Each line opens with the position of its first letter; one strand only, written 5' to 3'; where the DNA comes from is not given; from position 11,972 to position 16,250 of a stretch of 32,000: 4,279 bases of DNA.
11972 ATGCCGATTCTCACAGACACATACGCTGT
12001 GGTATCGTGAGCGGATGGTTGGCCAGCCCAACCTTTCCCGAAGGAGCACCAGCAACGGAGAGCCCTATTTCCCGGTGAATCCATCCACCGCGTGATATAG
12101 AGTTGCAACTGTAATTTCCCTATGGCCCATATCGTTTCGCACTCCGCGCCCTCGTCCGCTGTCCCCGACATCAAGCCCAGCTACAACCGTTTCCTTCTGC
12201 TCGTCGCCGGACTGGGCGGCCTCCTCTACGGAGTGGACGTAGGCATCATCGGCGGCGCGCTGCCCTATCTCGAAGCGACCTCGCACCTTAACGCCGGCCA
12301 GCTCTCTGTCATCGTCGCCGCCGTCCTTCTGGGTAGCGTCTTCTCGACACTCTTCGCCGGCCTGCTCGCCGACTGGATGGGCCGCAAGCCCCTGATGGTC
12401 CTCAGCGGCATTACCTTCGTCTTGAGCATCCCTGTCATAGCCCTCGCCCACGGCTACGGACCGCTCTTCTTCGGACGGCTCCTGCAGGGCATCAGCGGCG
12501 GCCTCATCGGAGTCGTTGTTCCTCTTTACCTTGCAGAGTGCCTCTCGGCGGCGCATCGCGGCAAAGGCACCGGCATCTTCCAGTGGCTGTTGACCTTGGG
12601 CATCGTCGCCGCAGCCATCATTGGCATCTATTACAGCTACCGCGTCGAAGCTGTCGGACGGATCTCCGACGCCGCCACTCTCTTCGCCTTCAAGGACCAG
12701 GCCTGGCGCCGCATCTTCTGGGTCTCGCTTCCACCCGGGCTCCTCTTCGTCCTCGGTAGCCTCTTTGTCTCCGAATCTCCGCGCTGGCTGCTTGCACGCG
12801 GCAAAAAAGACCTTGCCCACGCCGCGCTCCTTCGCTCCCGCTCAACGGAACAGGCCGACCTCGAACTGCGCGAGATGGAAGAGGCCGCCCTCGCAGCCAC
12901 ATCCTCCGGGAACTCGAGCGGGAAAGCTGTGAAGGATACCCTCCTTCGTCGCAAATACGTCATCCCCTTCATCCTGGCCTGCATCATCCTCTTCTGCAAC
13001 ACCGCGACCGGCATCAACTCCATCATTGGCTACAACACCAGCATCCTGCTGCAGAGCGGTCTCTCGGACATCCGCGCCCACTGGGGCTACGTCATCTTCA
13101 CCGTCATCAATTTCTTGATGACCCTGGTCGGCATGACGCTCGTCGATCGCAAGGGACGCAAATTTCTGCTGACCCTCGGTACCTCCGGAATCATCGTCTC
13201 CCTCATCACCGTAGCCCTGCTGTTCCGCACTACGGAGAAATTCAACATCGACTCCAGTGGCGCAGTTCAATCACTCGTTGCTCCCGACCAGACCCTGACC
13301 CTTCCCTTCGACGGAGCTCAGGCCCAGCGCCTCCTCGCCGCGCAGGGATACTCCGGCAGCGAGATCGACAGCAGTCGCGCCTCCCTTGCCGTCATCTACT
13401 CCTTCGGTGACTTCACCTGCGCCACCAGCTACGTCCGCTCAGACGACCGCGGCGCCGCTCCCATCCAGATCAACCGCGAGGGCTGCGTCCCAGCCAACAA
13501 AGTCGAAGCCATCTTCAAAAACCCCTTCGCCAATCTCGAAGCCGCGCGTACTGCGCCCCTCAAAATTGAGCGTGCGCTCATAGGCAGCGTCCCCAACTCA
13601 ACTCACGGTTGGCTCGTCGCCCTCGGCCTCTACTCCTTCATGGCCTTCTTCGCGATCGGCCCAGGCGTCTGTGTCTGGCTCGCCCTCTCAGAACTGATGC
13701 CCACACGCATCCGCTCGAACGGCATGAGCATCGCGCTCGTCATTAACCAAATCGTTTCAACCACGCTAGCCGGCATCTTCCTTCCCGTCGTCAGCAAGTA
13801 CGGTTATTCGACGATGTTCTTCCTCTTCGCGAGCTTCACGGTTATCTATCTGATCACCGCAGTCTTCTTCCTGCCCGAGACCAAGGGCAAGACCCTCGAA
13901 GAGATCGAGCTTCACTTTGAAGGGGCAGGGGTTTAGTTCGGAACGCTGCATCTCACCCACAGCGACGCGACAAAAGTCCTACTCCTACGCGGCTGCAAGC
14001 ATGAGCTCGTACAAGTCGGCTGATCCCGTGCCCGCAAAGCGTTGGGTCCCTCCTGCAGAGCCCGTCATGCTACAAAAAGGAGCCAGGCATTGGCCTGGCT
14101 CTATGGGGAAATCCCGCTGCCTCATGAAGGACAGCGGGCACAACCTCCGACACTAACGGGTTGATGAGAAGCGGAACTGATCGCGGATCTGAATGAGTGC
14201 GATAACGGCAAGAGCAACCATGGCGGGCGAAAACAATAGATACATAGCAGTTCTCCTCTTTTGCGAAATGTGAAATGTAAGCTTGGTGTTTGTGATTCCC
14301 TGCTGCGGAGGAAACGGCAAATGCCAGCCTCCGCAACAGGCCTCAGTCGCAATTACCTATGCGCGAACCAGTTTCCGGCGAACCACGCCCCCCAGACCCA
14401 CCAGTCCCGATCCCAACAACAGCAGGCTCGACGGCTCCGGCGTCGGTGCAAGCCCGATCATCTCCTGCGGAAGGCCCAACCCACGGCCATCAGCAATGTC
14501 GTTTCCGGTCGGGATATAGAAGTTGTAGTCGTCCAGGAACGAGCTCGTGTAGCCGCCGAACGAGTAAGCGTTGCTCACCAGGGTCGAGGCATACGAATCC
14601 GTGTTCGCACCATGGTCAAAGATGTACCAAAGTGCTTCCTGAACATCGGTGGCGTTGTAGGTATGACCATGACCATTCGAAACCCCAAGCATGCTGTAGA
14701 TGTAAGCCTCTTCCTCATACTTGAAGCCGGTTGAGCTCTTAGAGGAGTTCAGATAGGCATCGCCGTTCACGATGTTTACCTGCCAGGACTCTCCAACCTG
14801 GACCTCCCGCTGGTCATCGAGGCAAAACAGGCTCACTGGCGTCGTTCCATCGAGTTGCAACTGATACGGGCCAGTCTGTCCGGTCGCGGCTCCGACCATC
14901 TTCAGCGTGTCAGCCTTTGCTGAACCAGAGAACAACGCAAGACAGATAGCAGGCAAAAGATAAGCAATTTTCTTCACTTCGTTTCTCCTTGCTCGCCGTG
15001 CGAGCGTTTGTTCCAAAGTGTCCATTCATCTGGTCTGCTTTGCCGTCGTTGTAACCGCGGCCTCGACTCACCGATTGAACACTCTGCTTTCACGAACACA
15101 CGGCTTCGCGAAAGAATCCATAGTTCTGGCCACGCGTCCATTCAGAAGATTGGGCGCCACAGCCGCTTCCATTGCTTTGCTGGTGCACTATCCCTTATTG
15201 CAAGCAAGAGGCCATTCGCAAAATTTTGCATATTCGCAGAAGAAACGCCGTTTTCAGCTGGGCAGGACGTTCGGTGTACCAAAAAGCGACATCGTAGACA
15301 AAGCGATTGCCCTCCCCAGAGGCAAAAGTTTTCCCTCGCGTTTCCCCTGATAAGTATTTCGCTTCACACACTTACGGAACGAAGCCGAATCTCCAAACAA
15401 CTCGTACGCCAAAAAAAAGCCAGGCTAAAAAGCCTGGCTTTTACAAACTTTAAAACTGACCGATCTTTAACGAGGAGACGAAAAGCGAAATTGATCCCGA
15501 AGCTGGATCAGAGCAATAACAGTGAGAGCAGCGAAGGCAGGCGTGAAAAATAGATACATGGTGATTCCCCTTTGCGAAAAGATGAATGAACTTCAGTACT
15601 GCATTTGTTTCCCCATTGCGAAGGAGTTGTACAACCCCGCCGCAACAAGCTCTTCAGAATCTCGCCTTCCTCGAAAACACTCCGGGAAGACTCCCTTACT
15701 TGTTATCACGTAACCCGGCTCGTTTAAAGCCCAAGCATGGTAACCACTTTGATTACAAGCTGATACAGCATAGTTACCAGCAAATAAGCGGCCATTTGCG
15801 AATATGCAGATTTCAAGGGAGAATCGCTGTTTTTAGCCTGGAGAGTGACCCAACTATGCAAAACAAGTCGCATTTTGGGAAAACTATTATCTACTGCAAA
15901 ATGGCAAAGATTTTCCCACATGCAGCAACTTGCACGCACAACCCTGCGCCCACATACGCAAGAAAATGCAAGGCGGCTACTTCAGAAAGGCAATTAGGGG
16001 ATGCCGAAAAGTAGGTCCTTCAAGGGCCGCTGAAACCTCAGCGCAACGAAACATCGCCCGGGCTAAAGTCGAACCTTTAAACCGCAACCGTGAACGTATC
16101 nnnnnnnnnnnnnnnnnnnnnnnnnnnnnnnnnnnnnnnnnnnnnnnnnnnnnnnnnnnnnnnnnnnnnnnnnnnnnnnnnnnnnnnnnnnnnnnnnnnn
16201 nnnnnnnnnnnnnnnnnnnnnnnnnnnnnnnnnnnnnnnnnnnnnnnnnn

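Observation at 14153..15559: Two unannotated paralogous 30-codon genes for single-helix hydrophobic peptides, under protein-level purifying selection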

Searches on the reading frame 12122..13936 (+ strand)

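Call 30: search_protein_families(library=ncbifam, proteins=[window:12122-13936:+], max_evalue=0.00001)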
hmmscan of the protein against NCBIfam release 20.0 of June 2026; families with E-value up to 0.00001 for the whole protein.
window:12122-13936:+ (604 aa): 16 families
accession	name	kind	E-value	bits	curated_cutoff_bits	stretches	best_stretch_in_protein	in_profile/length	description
TIGR00879.1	SP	subfamily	3.9e-76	256.7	237.8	2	23-372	56-402/510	sugar porter family MFS transporter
NF052357.1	GlucTporGlcPStph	equivalog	3.3e-62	210.8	750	2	24-370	7-327/445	glucose transporter GlcP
NF007484.0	PRK10077.1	equivalog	1.5e-43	149.4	608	2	21-372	9-361/480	D-xylose transporter XylE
TIGR00898.1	2A0119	subfamily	6.6e-23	81.3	550.75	1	62-367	129-405/506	cation transport protein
TIGR00895.1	2A0115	subfamily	2.2e-18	66.4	418.55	1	21-364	14-333/398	aromatic acid/H+ symport family MFS transporter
TIGR00880.1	2_A_01_02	superfamily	1.7e-13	50.9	131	1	64-170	3-109/141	multidrug resistance protein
TIGR01299.1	synapt_SV2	subfamily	5.1e-13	47.8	637.3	1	24-237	167-375/742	synaptic vesicle protein SV2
NF008586.0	PRK11551.1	equivalog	1.7e-10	40.5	410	1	33-229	24-203/406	3-(3-hydroxy-phenyl)propionate transporter MhpT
TIGR00887.1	2A0109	equivalog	9.7e-10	37.9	610.3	0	495-596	392-500/502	phosphate:H+ symporter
NF007782.0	PRK10473.1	subfamily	1.1e-09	37.8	417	1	23-158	3-137/394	MdtL family multidrug efflux MFS transporter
NF003024.0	PRK03893.1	subfamily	3.1e-09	36.2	604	1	27-210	24-189/497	sialate:H+ symport family MFS transporter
TIGR00891.1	2A0112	subfamily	3.3e-07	29.7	552.9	1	39-351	27-308/405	sialate:H+ symport family MFS transporter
NF008314.0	PRK11102.1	equivalog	7e-07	28.8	303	1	23-168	9-154/396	Bcr/CflA family multidrug efflux MFS transporter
NF012190.1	tet_MFS_B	exception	1e-06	28.1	850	1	35-170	14-151/400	tetracycline efflux MFS transporter Tet(B)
TIGR00883.1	2A0106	subfamily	3.5e-06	26.3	443.45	0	49-150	249-356/400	metabolite/H+ symporter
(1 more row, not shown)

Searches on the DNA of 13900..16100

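Call 56: search_rna_families(source=window, start=13900, end=16100, threshold=evalue, max_evalue=1)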
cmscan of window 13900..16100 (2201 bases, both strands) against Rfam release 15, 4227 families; matches with E-value up to 1: 4.
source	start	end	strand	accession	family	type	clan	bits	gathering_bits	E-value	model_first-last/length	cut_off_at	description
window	15411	15511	-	RF01772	rnk_pseudo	Cis-reg; leader;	-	23.8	55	0.37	1-108/108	no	Pseudomonas rnk leader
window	15411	15480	-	RF02278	Betaproteobacteria_toxic_sRNA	Gene; sRNA;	-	23.2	50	0.085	1-64/64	no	Betaproteobacteria toxic small RNA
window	15412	15477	-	RF02784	SorX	Gene; sRNA;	-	20.5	46.6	0.072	1-73/73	no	Singlet oxygen resistance RNA X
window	15409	15462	-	RF02056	STnc390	Gene; sRNA;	-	19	50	0.75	1-60/60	no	Salmonella sRNA STnc390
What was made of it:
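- Tried and rejected: At E<=1 only terminator-shaped sub-threshold hits appear (call 56).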
